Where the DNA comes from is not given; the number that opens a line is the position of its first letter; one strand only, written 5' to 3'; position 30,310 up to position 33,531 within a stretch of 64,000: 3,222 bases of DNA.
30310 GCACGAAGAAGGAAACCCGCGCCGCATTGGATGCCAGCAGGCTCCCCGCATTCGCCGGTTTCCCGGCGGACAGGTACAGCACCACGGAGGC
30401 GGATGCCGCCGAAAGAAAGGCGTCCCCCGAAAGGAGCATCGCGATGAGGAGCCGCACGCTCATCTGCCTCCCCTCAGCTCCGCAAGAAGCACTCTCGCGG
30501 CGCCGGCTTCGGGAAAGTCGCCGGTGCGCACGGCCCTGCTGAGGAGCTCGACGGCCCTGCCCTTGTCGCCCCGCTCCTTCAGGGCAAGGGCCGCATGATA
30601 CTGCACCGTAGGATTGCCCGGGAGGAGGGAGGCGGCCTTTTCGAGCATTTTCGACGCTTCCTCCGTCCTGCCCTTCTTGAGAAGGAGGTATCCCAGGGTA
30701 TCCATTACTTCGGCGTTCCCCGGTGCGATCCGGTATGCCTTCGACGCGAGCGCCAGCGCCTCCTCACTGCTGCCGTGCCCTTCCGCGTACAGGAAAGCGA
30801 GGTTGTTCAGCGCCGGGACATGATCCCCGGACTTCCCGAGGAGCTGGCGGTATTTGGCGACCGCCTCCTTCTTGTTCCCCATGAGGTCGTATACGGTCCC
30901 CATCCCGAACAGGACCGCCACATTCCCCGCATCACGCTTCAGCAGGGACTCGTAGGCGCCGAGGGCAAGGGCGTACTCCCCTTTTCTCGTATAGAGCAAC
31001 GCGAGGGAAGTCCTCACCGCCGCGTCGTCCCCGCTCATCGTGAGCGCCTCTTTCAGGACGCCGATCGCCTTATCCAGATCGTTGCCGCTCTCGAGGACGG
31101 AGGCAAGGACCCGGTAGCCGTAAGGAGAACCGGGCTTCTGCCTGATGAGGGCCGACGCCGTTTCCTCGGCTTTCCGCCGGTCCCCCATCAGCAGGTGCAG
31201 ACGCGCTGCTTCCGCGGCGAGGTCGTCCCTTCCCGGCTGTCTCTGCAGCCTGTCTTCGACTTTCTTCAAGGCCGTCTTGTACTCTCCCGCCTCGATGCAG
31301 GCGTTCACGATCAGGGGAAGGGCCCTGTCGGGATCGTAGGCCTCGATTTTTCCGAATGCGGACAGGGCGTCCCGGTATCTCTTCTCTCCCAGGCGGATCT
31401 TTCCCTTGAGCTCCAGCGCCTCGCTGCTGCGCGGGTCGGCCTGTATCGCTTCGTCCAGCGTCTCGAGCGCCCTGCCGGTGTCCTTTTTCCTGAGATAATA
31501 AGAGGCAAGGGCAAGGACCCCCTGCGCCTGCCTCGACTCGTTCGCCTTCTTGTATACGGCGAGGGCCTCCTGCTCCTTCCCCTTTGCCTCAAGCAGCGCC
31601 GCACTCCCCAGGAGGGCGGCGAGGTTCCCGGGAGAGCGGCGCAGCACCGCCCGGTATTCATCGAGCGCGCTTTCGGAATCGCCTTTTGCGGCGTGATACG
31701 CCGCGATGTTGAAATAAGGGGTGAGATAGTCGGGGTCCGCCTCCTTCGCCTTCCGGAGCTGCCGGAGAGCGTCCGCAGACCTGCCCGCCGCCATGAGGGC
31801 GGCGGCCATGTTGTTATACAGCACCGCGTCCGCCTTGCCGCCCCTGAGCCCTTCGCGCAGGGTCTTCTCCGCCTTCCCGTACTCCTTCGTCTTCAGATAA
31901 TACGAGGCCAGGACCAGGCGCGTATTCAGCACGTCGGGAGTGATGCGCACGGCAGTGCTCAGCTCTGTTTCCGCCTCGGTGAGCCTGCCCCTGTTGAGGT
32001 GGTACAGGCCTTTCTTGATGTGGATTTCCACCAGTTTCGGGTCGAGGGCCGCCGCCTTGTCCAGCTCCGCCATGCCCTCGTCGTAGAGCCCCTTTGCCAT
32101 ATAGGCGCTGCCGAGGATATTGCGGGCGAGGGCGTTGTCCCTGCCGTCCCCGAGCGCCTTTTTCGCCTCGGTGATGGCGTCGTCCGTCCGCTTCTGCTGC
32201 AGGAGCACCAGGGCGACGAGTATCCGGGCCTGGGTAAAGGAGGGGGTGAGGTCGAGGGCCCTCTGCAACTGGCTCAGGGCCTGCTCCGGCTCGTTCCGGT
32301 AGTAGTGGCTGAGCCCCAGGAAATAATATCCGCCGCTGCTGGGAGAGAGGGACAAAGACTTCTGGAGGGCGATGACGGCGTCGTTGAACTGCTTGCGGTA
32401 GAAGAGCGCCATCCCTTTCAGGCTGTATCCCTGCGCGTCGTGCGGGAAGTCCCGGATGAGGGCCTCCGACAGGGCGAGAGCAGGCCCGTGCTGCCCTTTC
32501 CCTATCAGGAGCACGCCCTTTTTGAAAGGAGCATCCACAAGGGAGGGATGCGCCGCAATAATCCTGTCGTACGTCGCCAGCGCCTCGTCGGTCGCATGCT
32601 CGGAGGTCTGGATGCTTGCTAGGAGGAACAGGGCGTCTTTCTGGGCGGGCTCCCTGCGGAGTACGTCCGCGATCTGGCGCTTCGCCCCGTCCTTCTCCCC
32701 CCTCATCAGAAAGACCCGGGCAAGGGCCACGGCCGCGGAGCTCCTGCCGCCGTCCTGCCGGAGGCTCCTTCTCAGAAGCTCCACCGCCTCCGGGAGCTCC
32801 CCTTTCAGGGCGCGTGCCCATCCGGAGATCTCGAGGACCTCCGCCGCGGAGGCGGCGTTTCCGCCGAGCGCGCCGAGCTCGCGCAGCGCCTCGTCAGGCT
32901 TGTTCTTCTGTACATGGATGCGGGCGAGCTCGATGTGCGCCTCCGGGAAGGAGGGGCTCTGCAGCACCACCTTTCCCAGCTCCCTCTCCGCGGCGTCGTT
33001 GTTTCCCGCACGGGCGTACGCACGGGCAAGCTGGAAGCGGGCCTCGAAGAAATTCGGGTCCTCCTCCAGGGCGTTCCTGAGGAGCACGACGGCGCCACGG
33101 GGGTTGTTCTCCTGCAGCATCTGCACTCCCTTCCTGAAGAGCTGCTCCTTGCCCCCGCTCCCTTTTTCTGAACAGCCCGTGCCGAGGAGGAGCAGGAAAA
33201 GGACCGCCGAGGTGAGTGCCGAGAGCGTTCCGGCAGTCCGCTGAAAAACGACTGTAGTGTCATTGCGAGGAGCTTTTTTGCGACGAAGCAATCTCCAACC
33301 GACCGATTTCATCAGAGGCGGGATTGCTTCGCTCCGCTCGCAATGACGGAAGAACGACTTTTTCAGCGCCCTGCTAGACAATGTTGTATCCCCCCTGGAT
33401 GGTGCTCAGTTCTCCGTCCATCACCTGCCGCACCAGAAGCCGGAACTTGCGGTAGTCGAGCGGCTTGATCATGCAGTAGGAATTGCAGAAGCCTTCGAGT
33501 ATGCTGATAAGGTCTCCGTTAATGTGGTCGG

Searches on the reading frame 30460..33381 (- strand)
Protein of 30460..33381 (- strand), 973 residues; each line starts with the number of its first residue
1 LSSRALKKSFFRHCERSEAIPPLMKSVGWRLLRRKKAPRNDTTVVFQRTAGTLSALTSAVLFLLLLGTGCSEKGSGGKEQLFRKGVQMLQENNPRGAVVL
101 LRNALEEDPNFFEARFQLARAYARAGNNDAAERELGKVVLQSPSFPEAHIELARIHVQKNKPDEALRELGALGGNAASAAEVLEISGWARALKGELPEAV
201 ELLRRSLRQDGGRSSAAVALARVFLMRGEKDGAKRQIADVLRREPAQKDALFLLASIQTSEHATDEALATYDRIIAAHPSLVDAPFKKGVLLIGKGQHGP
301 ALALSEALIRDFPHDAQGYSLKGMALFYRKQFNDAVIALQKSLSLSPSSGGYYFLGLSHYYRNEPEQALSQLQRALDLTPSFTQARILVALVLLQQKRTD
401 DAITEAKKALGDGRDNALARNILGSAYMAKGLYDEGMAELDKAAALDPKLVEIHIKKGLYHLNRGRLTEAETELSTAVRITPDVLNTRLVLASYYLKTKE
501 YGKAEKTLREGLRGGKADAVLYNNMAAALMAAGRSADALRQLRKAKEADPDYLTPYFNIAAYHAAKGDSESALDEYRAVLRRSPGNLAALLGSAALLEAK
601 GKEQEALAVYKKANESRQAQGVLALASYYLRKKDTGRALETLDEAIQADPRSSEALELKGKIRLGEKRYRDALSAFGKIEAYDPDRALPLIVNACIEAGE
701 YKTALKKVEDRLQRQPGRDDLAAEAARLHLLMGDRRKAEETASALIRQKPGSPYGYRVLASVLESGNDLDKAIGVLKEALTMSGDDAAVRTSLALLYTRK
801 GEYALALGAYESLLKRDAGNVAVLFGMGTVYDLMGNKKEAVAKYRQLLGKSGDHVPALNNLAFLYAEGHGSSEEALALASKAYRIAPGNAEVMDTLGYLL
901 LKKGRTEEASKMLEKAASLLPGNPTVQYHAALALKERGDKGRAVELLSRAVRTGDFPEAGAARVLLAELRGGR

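Call 4: search_protein_families(library=pfam, proteins=[window:30460-33381:-])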
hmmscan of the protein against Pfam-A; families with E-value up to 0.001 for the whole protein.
window:30460-33381:- (973 aa): 35 families (the best 25 are shown)
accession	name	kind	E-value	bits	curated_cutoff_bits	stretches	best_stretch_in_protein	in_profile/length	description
PF14559.12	TPR_19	-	7.5e-75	247.7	25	9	89-143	2-56/68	Tetratricopeptide repeat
PF13432.12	TPR_16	-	2e-67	223.5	32.7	11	355-415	3-63/65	Tetratricopeptide repeat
PF07719.23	TPR_2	-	1.7e-61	199.7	27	1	351-381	3-33/34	Tetratricopeptide repeat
PF13428.12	TPR_14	-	3.2e-60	194.7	23.5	2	113-155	2-44/44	Tetratricopeptide repeat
PF13431.12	TPR_17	-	3.4e-43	142.7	24.4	1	100-132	1-33/34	Tetratricopeptide repeat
PF13181.12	TPR_8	-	2.1e-37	124.5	25.7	0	891-919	2-30/34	Tetratricopeptide repeat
PF00515.34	TPR_1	-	1.7e-35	119.8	27.8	0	316-348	1-33/34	Tetratricopeptide repeat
PF13414.12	TPR_11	-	5.7e-35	119.2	26.8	1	424-459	1-36/42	TPR repeat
PF12895.13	ANAPC3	-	3e-33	114.4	27.2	2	330-406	3-79/82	Anaphase-promoting complex, cyclosome, subunit 3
PF13424.12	TPR_12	-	4.5e-30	104.1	30.1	2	519-582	3-74/77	Tetratricopeptide repeat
PF25062.1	ARM_TT21_N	-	1.2e-25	91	40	1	556-668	103-217/222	Tetratricopeptide repeat protein 21 N-terminal ARM repeat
PF23914.1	TPR_CcmH_CycH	-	2.9e-25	89.4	42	0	748-849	45-149/158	Cytochrome c-type biogenesis protein H TPR domain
PF13174.12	TPR_6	-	6.5e-23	80.2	26.3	0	823-850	2-29/33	Tetratricopeptide repeat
PF24575.1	TPR_Slam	-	4.5e-21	75.7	35.2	1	84-134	53-103/104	Surface lipoprotein assembly modifier, N-terminal TPR repeats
PF25060.1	ARM_TT21_2nd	-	1.7e-20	74.1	27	1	98-159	208-269/270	Tetratricopeptide repeat protein 21 second ARM domain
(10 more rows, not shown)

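Call 5: search_protein_families(library=ncbifam, proteins=[window:30460-33381:-])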
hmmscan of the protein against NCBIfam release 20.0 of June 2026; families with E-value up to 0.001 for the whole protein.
window:30460-33381:- (973 aa): 35 families (the best 25 are shown)
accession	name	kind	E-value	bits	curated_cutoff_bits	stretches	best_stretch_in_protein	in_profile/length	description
TIGR02917.1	PEP_TPR_lipo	equivalog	1e-187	625.9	312.2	1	58-950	5-897/899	XrtA/PEP-CTERM system TPR-repeat protein PrsT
NF040959.1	MamA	equivalog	3.9e-65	219.1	200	8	352-466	74-188/204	magnetosome protein MamA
TIGR02521.1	type_IV_pilW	equivalog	9e-52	175.9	154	5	449-612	29-194/234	type IV pilus biogenesis/stability protein PilW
NF033762.1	social_mot_Tgl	equivalog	2e-37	128.9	225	4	428-610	42-227/252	social motility TPR repeat lipoprotein Tgl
NF033920.0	C39_PA2778_fam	equivalog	1.7e-33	116.1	150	2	463-548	167-253/255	PA2778 family cysteine peptidase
NF033758.1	gliding_GltE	equivalog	1.8e-33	116.1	225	3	210-459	82-332/411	adventurous gliding motility TPR repeat lipoprotein GltE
NF008757.0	PRK11788.1-5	equivalog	2.5e-31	109.2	363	3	609-731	170-295/388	lipopolysaccharide assembly protein LapB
NF052415.1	T3SS_chap_SctY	equivalog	1.1e-29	103.1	70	3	889-957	5-72/106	type III secretion apparatus assembly chaperone SctY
TIGR00990.1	3a0801s09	subfamily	1.4e-29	103.2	757.25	2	354-482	336-464/615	mitochondrial import receptor subunit TOM70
TIGR03939.1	PGA_TPR_OMP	equivalog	8.5e-29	100.3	366.65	3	544-659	386-503/800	poly-beta-1,6 N-acetyl-D-glucosamine export porin PgaA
TIGR02552.1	LcrH_SycD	equivalog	1.6e-22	79.7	104.8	0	874-954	36-116/136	SycD/LcrH family type III secretion system chaperone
NF052400.1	M48_BAM_BepA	equivalog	3.9e-22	78.7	570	0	871-952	322-403/483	beta-barrel assembly-enhancing protease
TIGR00540.1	TPR_hemY_coli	hypoth_equivalog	5.8e-21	74.7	142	1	587-676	118-209/385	heme biosynthesis-associated TPR protein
NF047371.1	FlcA_CTERM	equivalog_domain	3.9e-20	71.9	300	1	756-849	441-535/646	periplasmic flagellar collar protein FlcA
NF008520.0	PRK11447.1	equivalog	5e-20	70.9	858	2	80-272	463-661/1157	cellulose synthase complex outer membrane protein BcsC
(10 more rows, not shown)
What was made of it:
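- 30460..33381 (-): PrsT, the XrtA/PEP-CTERM system TPR lipoprotein. TIGR02917 scores 625.9 against a cut-off of 312.2 (call 5).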

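Call 45: find_homologous_proteins(query=window:30460-33381:-, max_evalue=1e-30)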
Query window:30460-33381:- (973 aa): 245 proteins with E <= 1e-30 among 8000 candidates; the best 120 are listed.
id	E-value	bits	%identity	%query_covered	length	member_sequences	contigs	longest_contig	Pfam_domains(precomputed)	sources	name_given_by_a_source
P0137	0.0e+0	2032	100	98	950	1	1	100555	PF09976.16,PF25060.1,PF13414.13,PF16918.12,PF12569.15,PF09613.17,PF13374.13,PF07721.21,PF24575.2,PF00515.35,PF13424.13,PF13429.13,PF14561.13,PF07719.24,PF13174.13,PF20308.5,PF25063.1,PF13431.13,PF23914.2,PF25062.2,PF25058.2,PF13176.13,PF13428.13,PF04733.21,PF25064.2,PF14559.13,PF13371.13,PF22860.3,P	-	-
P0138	0.0e+0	1505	83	87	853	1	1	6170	PF14863.13,PF09976.16,PF25060.1,PF13414.13,PF16918.12,PF12569.15,PF07721.21,PF24575.2,PF25068.3,PF00515.35,PF13424.13,PF13429.13,PF14561.13,PF07719.24,PF13174.13,PF20308.5,PF25063.1,PF14853.13,PF13431.13,PF23914.2,PF25062.2,PF25058.2,PF13176.13,PF13428.13,PF04733.21,PF25064.2,PF14559.13,PF13371.13,P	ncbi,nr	ncbi:MAG: PEP-CTERM system TPR-repeat protein PrsT, partial [Nitrospirales bacterium]|nr:PEP-CTERM s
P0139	0.0e+0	1080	55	93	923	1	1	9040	PF03704.24,PF09976.16,PF25060.1,PF13414.13,PF16918.12,PF12569.15,PF09613.17,PF13374.13,PF07721.21,PF24575.2,PF02259.30,PF00515.35,PF13424.13,PF13429.13,PF14561.13,PF07719.24,PF13174.13,PF20308.5,PF25063.1,PF13431.13,PF23914.2,PF25062.2,PF25058.2,PF13176.13,PF13428.13,PF04733.21,PF25064.2,PF14559.13,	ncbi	ncbi:MAG TPA: XrtA/PEP-CTERM system TPR-repeat protein PrsT [Dissulfurispiraceae bacterium]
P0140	0.0e+0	1052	55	94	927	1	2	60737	PF03704.24,PF09976.16,PF25060.1,PF13414.13,PF16918.12,PF12569.15,PF09613.17,PF23241.2,PF13374.13,PF07721.21,PF24575.2,PF25068.3,PF00515.35,PF13424.13,PF13429.13,PF14561.13,PF07719.24,PF13174.13,PF20308.5,PF25063.1,PF14853.13,PF13431.13,PF23914.2,PF25062.2,PF25058.2,PF17014.11,PF23300.4,PF13176.13,PF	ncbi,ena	-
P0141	0.0e+0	1045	54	94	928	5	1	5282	PF03704.24,PF09976.16,PF25060.1,PF13414.13,PF16918.12,PF01535.27,PF12569.15,PF09613.17,PF13374.13,PF24575.2,PF02259.30,PF00515.35,PF13424.13,PF13429.13,PF14561.13,PF07719.24,PF13174.13,PF20308.5,PF25063.1,PF14853.13,PF13431.13,PF23914.2,PF25062.2,PF25058.2,PF13176.13,PF13428.13,PF25064.2,PF14559.13,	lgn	-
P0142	5.0e-290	983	53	94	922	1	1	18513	PF03704.24,PF09976.16,PF25060.1,PF13414.13,PF16918.12,PF12569.15,PF09613.17,PF23241.2,PF13374.13,PF07721.21,PF24575.2,PF25068.3,PF00515.35,PF13424.13,PF13429.13,PF14561.13,PF07719.24,PF13174.13,PF20308.5,PF25063.1,PF13431.13,PF23914.2,PF25062.2,PF20225.5,PF25058.2,PF13176.13,PF13428.13,PF04733.21,PF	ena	-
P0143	1.2e-272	925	48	95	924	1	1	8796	PF25060.1,PF13414.13,PF16918.12,PF21545.4,PF01535.27,PF12569.15,PF09613.17,PF23241.2,PF13374.13,PF24575.2,PF00515.35,PF13424.13,PF13429.13,PF14561.13,PF07719.24,PF13174.13,PF20308.5,PF25063.1,PF13431.13,PF23914.2,PF25062.2,PF25058.2,PF23300.4,PF13176.13,PF13428.13,PF25064.2,PF14559.13,PF13371.13,PF2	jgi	jgi:putative PEP-CTERM system TPR-repeat lipoprotein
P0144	9.0e-271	919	47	95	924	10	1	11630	PF03704.24,PF09976.16,PF25060.1,PF13414.13,PF16918.12,PF12569.15,PF09613.17,PF13374.13,PF24575.2,PF25068.3,PF00515.35,PF13424.13,PF13429.13,PF14561.13,PF07719.24,PF13174.13,PF20308.5,PF25063.1,PF13431.13,PF23914.2,PF25062.2,PF25058.2,PF13176.13,PF13428.13,PF04733.21,PF25064.2,PF14559.13,PF13371.13,P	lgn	-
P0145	3.7e-261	887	48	93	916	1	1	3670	PF03704.24,PF09976.16,PF25060.1,PF13414.13,PF16918.12,PF12569.15,PF09613.17,PF12688.14,PF13374.13,PF07721.21,PF24575.2,PF25068.3,PF00515.35,PF13424.13,PF13429.13,PF14561.13,PF07719.24,PF13174.13,PF20308.5,PF25063.1,PF14853.13,PF13431.13,PF23914.2,PF25062.2,PF25058.2,PF13176.13,PF13428.13,PF25064.2,P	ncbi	-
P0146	3.3e-254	864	47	93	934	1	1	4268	PF09976.16,PF25060.1,PF13414.13,PF12569.15,PF09613.17,PF23241.2,PF13374.13,PF24575.2,PF25068.3,PF00515.35,PF13424.13,PF14561.13,PF07719.24,PF13174.13,PF20308.5,PF25063.1,PF14853.13,PF13431.13,PF23914.2,PF25062.2,PF25058.2,PF13176.13,PF13428.13,PF04733.21,PF25064.2,PF14559.13,PF13371.13,PF12895.14,PF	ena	-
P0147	2.8e-253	861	46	93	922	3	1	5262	PF09976.16,PF25060.1,PF13414.13,PF16918.12,PF12569.15,PF09613.17,PF23241.2,PF13374.13,PF07721.21,PF24575.2,PF25068.3,PF11846.15,PF00515.35,PF13424.13,PF13429.13,PF14561.13,PF07719.24,PF13174.13,PF20308.5,PF25063.1,PF13431.13,PF23914.2,PF25062.2,PF25058.2,PF23300.4,PF13176.13,PF13428.13,PF25064.2,PF1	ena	-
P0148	3.0e-253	861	47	94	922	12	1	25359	PF03704.24,PF09976.16,PF25060.1,PF13414.13,PF16918.12,PF21545.4,PF12569.15,PF09613.17,PF13374.13,PF24575.2,PF25068.3,PF00515.35,PF13424.13,PF13429.13,PF14561.13,PF07719.24,PF13174.13,PF20308.5,PF25063.1,PF13431.13,PF23914.2,PF25062.2,PF20225.5,PF25058.2,PF23300.4,PF13176.13,PF13428.13,PF04733.21,PF2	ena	-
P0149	2.2e-250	852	46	93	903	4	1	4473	PF03704.24,PF25060.1,PF13414.13,PF21545.4,PF12569.15,PF09613.17,PF13374.13,PF24575.2,PF25068.3,PF00515.35,PF13424.13,PF13429.13,PF14561.13,PF07719.24,PF13174.13,PF20308.5,PF25063.1,PF13431.13,PF23914.2,PF25062.2,PF25058.2,PF13176.13,PF13428.13,PF25064.2,PF14559.13,PF13371.13,PF22860.3,PF12895.14,PF2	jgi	jgi:putative PEP-CTERM system TPR-repeat lipoprotein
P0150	7.7e-249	847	47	93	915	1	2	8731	PF03704.24,PF05843.21,PF25060.1,PF13414.13,PF16918.12,PF21545.4,PF01535.27,PF12569.15,PF09613.17,PF23241.2,PF13374.13,PF07721.21,PF24575.2,PF25068.3,PF00515.35,PF13424.13,PF13429.13,PF14561.13,PF07719.24,PF13174.13,PF20308.5,PF25063.1,PF13431.13,PF23914.2,PF25062.2,PF20225.5,PF25058.2,PF23300.4,PF13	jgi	jgi:putative PEP-CTERM system TPR-repeat lipoprotein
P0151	1.3e-247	843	45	94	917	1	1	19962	PF03704.24,PF09976.16,PF25060.1,PF13414.13,PF16918.12,PF21545.4,PF12569.15,PF09613.17,PF23241.2,PF13374.13,PF07721.21,PF24575.2,PF00515.35,PF13424.13,PF13429.13,PF14561.13,PF07719.24,PF13174.13,PF20308.5,PF25063.1,PF14853.13,PF13431.13,PF23914.2,PF25062.2,PF25058.2,PF23300.4,PF13176.13,PF13428.13,PF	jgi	jgi:putative PEP-CTERM system TPR-repeat lipoprotein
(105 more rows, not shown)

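Call 47: find_related_loci(query=A5, collection=genome_contigs, flank=8000)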
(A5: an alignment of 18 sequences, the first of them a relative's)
Query A5 (950 aa) in genome_contigs; peptide patterns used: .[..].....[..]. (x = any residue, [..] = any of these).
362 stretches matched a pattern; 328 encode a relative of the query (tblastn E <= 1e-3); the best 80 are kept; 80 distinct loci.
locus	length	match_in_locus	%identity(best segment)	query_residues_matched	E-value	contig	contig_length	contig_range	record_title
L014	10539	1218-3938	79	44-950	0e+0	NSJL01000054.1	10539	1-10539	MAG: Nitrospira sp. isolate Ru_enrich_NS NODE_1896_length_10539_cov_113.322, whole genome shotgun sequence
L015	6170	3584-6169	82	13-929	0e+0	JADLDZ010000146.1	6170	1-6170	MAG: Nitrospirales bacterium isolate SJ299 c_000000321189, whole genome shotgun sequence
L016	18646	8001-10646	47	29-947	0e+0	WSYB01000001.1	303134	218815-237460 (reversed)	MAG: Geobacteraceae bacterium isolate X3_MetaBAT.27 scaffold_60, whole genome shotgun sequence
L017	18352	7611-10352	55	37-947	0e+0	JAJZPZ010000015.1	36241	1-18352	MAG: Nitrospirae bacterium isolate SKS1.bin28 NODE_2008_length_36241_cov_1.996151, whole genome shotgun sequence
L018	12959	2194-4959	45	25-949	0e+0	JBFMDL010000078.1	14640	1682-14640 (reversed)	MAG: Nitrospirota bacterium isolate MAG218 MAG218_78, whole genome shotgun sequence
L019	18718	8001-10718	43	35-947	0e+0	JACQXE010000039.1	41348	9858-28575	MAG: Nitrospirae bacterium isolate NC_groundwater_1507_Pr4_B-0.1um_42_5 SR1-18-B1_scaffold_203171, whole genome shotgun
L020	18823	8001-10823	43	7-947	0e+0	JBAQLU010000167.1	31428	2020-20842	MAG: Thermodesulfovibrionales bacterium isolate MFD12052_ilm_asm_bin4 k127_39882, whole genome shotgun sequence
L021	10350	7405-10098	45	46-946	0e+0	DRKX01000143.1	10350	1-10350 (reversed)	MAG TPA_asm: Nitrospirae bacterium isolate HyVt-450 HyVt-450_k145_610610, whole genome shotgun sequence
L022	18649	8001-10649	45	31-946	0e+0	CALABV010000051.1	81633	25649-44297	MAG TPA_asm: uncultured Geobacter sp. isolate SRR3330211_bin.149_CONCOCT_v1.1_MAG genome assembly, contig: ERZ724082.244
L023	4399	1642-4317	46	19-946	0e+0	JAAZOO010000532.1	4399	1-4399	MAG: Geobacteraceae bacterium isolate AS27yjCOA_7 187999_AS27, whole genome shotgun sequence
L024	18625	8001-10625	45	37-947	0e+0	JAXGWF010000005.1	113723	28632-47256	MAG: Geobacteraceae bacterium isolate AnMBR.bin460 bin460_5, whole genome shotgun sequence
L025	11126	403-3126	46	39-947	0e+0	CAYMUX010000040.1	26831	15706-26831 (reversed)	MAG TPA_asm: uncultured Nitrospiraceae bacterium isolate SRP302447_co3_820 genome assembly, contig: NODE_4872_length_268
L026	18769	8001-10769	45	19-950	0e+0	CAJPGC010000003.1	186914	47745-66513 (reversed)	uncultured bacterium isolate BACT1 genome assembly, contig: CONTIG_3, whole genome shotgun sequence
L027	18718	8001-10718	44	37-947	0e+0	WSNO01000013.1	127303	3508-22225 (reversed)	MAG: Nitrospirae bacterium isolate X3_MaxBin.024 scaffold_340, whole genome shotgun sequence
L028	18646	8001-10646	43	33-948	0e+0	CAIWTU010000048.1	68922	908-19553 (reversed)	MAG: uncultured Geobacter sp. isolate AlinenLipids_bin-4213 genome assembly, contig: bin-4213:048/171, whole genome shot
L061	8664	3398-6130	37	35-943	0e+0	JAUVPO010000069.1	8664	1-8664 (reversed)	MAG: Deferribacteres bacterium isolate CSMAG_664 CSMAG_664_k127_23608645_length_8664_cov_34.7494, whole genome shotgun s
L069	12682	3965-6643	39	5-947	0e+0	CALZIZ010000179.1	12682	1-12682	MAG: uncultured Desulfuromonadales bacterium isolate FO_M_Desulfobacterota_25 genome assembly, contig: scaffold_10101, w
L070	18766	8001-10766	36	25-944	0e+0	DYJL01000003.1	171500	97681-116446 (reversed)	MAG TPA_asm: Nitrospira japonica isolate FI88_42_154 Afr_mines_FI88_58_length_171500_cov_66_708606, whole genome shotgun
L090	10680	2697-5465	33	33-946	7e-152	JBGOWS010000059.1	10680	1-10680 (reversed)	MAG: Thermodesulfovibrionia bacterium isolate OBJ_0618_130150_87 k141_1754175_length_10680_cov_52.5548, whole genome sho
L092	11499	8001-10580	35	55-948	2e-150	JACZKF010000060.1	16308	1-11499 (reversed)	MAG: Desulfuromonadales bacterium isolate MAG38 geobacteraceae_2_contig_158294, whole genome shotgun sequence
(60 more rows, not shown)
